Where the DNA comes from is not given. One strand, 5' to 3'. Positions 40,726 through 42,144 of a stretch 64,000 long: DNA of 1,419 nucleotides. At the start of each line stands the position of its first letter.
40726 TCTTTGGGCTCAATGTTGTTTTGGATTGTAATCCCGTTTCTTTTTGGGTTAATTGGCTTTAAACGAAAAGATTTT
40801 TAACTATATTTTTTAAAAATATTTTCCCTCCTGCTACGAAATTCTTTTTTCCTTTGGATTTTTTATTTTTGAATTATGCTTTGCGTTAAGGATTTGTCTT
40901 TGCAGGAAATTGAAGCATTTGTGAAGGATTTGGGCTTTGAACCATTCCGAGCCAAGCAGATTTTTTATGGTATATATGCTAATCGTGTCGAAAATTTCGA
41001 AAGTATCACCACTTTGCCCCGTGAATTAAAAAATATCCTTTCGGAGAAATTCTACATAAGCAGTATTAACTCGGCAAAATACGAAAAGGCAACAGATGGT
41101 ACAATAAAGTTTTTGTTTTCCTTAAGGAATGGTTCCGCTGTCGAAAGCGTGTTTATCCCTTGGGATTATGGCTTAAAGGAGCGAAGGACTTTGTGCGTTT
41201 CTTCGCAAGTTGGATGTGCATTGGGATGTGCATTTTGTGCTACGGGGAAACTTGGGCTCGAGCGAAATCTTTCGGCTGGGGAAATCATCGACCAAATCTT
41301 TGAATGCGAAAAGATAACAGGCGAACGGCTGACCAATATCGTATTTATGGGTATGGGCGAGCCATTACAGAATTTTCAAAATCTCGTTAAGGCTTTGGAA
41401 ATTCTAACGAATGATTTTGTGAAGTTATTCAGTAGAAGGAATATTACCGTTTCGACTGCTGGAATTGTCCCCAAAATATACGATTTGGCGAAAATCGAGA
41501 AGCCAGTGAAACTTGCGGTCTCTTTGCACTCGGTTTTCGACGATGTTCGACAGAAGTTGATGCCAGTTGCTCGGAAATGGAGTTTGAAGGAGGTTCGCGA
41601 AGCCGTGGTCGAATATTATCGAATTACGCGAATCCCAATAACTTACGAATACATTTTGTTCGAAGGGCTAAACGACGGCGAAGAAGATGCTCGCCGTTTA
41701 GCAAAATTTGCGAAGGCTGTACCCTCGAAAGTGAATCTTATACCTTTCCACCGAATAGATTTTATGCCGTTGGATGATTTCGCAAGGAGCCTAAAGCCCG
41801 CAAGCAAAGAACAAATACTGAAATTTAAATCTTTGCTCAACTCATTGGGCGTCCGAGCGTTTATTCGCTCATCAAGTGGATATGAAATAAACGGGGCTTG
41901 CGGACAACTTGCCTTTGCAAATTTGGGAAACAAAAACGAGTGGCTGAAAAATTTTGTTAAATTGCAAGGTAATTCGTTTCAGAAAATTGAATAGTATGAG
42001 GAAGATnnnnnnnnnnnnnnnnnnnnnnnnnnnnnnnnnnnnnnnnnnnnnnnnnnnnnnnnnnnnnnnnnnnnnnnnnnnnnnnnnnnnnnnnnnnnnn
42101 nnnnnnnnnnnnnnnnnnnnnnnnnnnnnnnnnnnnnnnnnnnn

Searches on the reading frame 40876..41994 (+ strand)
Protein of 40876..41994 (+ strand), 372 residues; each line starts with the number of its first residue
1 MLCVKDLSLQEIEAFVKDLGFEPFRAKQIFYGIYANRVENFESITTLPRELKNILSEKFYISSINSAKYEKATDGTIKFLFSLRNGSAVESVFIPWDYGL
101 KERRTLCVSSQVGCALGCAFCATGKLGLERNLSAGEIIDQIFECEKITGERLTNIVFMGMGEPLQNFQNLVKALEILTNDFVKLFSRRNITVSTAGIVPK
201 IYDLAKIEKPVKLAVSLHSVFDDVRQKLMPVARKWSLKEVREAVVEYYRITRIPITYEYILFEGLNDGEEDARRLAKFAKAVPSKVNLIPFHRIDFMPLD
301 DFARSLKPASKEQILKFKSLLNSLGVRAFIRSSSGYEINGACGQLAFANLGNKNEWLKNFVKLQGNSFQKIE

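Call 3: search_protein_families(library=pfam, proteins=[window:40876-41994:+], max_evalue=0.01)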
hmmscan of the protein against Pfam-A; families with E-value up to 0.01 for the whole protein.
window:40876-41994:+ (372 aa): 3 families
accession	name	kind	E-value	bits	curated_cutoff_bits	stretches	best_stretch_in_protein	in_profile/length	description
PF04055.27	Radical_SAM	-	1.4e-16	61.5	29.5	1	109-275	2-165/166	Radical SAM superfamily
PF21016.3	RlmN_N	-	7.5e-11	42.1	24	1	6-61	5-60/60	Ribosomal RNA large subunit methyltransferase N-terminal domain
PF19238.5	Radical_SAM_2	-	0.004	17.3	26.7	0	213-284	80-147/151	Radical SAM-like domain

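Call 4: search_protein_families(library=ncbifam, proteins=[window:40876-41994:+], max_evalue=0.01)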
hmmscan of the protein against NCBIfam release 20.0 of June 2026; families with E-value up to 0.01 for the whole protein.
window:40876-41994:+ (372 aa): 14 families
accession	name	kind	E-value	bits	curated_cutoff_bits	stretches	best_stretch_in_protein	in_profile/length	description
TIGR00048.1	rRNA_mod_RlmN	equivalog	1.5e-106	356.4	290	1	4-346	9-343/355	dual-specificity RNA methyltransferase RlmN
NF008396.0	PRK11194.1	equivalog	2.9e-82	276.5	633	1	5-346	16-354/379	dual-specificity RNA methyltransferase RlmN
NF011031.0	PRK14461.1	equivalog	2.4e-77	260.5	601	1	3-347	9-363/372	ribosomal RNA large subunit methyltransferase N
TIGR04432.1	rSAM_Cfr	equivalog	9.2e-74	248.7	550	1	10-345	7-338/341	Cfr family 23S rRNA (adenine(2503)-C(8))-methyltransferase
NF000424.4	CfrAB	exception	2.1e-73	247.6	530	1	10-346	5-337/338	Cfr family 23S rRNA (adenine(2503)-C(8))-methyltransferase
NF011024.0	PRK14453.1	equivalog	9.2e-73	245.5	468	1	10-346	9-341/348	23S rRNA (adenine(2503)-C(8))-methyltransferase Cfr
NF011040.0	PRK14470.1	equivalog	3.6e-62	210.8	441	1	5-351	2-337/338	ribosomal RNA large subunit methyltransferase N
NF011034.0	PRK14464.1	equivalog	1.2e-55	188.7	422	1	43-348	40-329/348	RNA methyltransferase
TIGR02493.1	PFLA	equivalog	3.4e-07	29.9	231.75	1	113-295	24-201/235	pyruvate formate-lyase-activating protein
NF043069.1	T4HPD_activ_SAM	equivalog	5e-05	22.8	425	1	118-296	89-258/299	trans-4-hydroxy-L-proline dehydratase activase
TIGR04100.1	rSAM_pair_X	hypoth_equivalog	7.6e-05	22.4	262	1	122-203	35-108/197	TIGR04100 family radical SAM protein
NF008356.0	PRK11145.1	equivalog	0.00031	20.1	375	1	214-326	128-242/246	pyruvate formate lyase 1-activating protein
TIGR04038.1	tatD_link_rSAM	subfamily_domain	0.00032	20.5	129.7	1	98-177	4-84/192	TatD family nuclease-associated radical SAM protein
TIGR04317.1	W_rSAM_matur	equivalog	0.0073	15.5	380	1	104-225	4-118/349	tungsten cofactor oxidoreductase radical SAM maturase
